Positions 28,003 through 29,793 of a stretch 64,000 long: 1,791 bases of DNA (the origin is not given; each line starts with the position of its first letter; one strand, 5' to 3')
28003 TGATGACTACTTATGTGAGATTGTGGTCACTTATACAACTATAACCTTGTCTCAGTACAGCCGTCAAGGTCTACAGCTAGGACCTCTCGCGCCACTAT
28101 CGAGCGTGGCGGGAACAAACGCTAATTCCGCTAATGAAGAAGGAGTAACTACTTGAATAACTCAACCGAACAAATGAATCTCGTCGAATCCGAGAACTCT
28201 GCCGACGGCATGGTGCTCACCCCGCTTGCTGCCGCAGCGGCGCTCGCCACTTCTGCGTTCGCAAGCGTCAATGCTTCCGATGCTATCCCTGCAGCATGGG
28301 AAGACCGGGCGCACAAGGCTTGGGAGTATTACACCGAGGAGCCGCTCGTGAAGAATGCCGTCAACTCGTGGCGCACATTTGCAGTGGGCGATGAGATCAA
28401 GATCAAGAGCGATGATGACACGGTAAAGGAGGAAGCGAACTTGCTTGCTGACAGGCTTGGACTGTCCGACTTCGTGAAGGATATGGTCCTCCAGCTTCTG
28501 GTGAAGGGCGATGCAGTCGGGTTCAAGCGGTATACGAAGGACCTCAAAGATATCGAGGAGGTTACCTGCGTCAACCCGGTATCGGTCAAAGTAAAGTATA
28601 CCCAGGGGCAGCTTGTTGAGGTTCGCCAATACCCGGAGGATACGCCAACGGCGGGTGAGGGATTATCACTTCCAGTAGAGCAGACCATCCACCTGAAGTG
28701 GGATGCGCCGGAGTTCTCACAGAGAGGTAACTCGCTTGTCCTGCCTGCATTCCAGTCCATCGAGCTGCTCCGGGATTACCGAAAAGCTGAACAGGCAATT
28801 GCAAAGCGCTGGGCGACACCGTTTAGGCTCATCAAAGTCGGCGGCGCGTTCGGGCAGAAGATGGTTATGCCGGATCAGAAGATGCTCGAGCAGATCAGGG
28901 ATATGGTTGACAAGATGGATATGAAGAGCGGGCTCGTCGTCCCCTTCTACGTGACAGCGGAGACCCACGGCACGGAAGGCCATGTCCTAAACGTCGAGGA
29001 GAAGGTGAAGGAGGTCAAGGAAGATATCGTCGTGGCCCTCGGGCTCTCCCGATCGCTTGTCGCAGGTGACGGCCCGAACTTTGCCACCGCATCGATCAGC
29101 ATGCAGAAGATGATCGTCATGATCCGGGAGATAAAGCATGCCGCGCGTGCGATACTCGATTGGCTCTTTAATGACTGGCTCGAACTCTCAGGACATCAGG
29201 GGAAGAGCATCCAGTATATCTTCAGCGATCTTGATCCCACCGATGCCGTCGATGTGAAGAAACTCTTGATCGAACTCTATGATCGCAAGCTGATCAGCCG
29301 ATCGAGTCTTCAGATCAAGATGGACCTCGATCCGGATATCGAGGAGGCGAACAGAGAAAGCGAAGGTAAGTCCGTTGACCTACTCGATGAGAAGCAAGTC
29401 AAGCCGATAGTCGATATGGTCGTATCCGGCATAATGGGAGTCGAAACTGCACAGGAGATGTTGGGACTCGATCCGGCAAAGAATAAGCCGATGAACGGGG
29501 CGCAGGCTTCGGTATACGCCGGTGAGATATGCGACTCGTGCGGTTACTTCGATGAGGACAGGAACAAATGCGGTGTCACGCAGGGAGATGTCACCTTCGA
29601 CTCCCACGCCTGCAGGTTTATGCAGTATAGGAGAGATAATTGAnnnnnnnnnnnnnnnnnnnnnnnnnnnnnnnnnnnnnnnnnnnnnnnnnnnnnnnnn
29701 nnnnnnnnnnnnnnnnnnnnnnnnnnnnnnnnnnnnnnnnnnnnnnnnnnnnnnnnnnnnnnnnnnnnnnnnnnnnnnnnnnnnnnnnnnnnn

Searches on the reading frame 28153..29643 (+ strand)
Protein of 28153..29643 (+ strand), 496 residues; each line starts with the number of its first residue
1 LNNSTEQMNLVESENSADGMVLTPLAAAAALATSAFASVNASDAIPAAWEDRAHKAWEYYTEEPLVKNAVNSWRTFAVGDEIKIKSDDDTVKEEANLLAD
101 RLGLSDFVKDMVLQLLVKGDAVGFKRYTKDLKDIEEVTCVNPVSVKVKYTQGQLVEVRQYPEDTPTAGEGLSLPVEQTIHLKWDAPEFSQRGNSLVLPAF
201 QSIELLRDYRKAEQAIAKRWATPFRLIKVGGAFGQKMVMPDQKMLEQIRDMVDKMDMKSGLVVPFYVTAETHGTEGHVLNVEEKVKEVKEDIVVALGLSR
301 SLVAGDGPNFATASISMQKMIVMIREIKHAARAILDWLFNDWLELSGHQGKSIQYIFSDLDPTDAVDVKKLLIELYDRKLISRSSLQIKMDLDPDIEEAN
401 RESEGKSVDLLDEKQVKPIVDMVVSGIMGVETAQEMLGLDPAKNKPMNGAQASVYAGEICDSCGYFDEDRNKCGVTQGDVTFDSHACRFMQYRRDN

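Call 16: search_protein_families(library=pfam, proteins=[window:28153-29643:+], max_evalue=0.001)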
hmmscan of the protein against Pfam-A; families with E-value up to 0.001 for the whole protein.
window:28153-29643:+ (496 aa): 1 family
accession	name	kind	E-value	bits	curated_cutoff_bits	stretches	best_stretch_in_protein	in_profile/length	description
PF05136.18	Phage_portal_2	-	0.00016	21.4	32.9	0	40-88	14-62/354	Phage portal protein, lambda family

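Call 53: search_protein_families(library=ncbifam, proteins=[window:28153-29643:+], max_evalue=0.001)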
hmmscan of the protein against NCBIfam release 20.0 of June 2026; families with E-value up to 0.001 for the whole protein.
window:28153-29643:+ (496 aa): 0 families

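Call 72: search_protein_families(library=phrogs, proteins=[window:28153-29643:+], max_evalue=0.001)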
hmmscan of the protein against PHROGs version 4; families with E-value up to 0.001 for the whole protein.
window:28153-29643:+ (496 aa): 4 families
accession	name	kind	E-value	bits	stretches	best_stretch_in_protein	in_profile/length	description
phrog_2739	-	head and packaging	1.1e-62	213.3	1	12-435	26-473/501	portal protein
phrog_9232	-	head and packaging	5.8e-13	49.5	1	50-414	56-448/502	portal protein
phrog_16240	-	head and packaging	9.9e-08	32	0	59-148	102-191/643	portal protein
phrog_12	-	head and packaging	0.00057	20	0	105-318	141-341/646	portal protein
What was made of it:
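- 28153..29643 (+): Portal protein (context). phrog_2739, E 1.1e-62 (call 72).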
